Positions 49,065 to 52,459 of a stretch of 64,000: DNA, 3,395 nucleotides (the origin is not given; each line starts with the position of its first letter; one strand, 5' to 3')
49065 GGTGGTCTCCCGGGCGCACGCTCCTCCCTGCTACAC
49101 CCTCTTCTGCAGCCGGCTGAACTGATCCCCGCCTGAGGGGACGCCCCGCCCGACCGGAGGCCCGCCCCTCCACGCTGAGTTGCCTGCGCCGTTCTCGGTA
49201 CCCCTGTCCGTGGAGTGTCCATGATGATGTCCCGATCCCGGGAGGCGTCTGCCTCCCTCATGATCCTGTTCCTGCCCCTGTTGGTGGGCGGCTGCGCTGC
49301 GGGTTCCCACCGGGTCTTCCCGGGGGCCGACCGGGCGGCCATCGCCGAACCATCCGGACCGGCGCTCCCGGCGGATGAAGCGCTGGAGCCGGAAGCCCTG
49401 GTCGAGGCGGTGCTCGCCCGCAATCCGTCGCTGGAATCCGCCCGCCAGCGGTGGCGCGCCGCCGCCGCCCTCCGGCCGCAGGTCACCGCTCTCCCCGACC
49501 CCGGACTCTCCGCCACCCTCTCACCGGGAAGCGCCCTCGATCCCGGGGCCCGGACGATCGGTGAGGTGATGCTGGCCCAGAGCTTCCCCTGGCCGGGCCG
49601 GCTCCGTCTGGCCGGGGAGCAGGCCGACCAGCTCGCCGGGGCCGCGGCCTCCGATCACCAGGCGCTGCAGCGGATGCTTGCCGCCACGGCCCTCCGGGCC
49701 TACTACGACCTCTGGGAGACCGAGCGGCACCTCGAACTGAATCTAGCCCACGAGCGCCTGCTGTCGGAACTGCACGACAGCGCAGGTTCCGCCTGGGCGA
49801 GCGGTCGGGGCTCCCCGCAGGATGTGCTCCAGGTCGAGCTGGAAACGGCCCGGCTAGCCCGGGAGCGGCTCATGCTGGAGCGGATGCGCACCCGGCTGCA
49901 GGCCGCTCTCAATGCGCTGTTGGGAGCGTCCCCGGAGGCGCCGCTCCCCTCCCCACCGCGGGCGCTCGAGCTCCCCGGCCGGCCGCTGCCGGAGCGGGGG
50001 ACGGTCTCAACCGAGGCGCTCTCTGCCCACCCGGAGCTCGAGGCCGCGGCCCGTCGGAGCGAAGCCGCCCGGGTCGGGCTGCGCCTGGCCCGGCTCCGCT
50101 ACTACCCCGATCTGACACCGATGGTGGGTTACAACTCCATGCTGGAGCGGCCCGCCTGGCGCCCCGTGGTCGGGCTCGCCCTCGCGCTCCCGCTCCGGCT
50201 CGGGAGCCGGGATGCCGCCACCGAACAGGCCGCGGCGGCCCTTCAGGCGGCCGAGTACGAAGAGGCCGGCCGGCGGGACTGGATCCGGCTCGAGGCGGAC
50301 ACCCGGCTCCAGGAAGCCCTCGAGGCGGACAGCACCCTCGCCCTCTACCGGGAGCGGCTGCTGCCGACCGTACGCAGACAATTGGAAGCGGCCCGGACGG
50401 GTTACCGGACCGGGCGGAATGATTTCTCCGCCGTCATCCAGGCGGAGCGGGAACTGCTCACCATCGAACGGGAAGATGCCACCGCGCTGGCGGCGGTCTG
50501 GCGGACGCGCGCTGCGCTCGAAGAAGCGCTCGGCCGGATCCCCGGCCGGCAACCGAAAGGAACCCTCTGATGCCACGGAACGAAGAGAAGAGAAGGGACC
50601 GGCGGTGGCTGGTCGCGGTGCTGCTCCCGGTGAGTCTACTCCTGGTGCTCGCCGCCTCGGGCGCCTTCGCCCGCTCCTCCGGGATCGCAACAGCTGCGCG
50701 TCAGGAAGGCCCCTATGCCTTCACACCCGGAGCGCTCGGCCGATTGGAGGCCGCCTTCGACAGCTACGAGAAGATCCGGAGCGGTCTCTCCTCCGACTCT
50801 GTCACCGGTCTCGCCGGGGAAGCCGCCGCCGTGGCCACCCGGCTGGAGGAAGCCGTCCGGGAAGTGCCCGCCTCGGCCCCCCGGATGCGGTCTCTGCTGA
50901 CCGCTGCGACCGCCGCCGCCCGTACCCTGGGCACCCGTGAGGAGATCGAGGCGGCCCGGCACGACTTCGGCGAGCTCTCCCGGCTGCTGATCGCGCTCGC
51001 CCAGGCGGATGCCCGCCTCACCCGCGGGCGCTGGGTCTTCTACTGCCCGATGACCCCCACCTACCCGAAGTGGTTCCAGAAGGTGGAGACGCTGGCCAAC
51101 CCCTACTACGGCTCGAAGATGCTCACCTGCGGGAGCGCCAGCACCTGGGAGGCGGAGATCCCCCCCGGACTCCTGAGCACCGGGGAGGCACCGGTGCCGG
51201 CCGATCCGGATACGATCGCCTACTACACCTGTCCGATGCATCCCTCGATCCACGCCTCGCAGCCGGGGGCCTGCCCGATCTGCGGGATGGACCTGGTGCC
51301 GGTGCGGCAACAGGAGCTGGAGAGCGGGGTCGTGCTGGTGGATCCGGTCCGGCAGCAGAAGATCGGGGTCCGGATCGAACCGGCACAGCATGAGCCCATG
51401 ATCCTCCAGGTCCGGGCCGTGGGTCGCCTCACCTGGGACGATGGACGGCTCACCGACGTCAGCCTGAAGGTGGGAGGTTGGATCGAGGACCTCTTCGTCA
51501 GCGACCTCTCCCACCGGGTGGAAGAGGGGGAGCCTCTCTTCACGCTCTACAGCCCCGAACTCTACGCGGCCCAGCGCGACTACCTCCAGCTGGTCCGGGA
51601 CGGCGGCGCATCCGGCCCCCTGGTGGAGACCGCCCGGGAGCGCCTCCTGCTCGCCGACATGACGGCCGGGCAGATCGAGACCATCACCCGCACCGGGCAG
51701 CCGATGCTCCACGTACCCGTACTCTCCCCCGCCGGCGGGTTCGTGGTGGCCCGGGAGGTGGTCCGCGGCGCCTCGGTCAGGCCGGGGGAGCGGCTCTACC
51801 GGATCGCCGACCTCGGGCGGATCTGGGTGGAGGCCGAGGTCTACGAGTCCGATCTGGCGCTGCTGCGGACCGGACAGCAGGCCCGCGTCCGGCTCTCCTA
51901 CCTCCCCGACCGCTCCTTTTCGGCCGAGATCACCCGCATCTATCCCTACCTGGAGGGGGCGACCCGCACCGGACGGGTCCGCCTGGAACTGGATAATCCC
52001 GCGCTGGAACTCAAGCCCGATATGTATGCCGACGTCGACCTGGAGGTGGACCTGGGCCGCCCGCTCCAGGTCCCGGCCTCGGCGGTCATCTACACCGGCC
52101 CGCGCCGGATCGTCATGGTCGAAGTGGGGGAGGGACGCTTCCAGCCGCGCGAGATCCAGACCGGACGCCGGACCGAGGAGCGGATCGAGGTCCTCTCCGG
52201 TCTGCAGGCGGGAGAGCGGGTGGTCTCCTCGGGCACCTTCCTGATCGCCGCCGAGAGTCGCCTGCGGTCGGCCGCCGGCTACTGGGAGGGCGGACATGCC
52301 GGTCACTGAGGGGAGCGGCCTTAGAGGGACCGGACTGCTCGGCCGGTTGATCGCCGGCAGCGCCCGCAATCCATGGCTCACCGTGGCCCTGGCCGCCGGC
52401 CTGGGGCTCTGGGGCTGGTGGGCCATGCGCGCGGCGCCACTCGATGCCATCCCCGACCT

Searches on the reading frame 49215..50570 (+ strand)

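Call 67: search_protein_families(library=pfam, proteins=[window:49215-50570:+], max_evalue=0.001)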
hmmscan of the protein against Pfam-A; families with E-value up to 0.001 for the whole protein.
window:49215-50570:+ (451 aa): 1 family
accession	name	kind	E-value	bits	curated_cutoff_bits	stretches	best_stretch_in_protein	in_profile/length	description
PF02321.23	OEP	-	7.1e-39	134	22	2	266-440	6-187/187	Outer membrane efflux protein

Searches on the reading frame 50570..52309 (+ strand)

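Call 67: search_protein_families(library=pfam, proteins=[window:50570-52309:+], max_evalue=0.001)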
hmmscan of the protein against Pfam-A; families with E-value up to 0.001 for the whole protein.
window:50570-52309:+ (579 aa): 4 families
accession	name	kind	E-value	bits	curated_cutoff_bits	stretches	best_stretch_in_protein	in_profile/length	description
PF16576.10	HlyD_D23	-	4.5e-70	235.7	30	1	280-487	5-214/214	Barrel-sandwich domain of CusB or HlyD membrane-fusion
PF13437.12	HlyD_3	-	2.9e-15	57.3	22.2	1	384-483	2-105/106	HlyD family secretion protein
PF19335.5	HMBD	-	4.4e-13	49.4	23.6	1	218-245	1-28/28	Heavy metal binding domain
PF16572.11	HlyD_D4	-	2.9e-09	37.1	26.4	1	325-376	3-53/55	Long alpha hairpin domain of cation efflux system protein, CusB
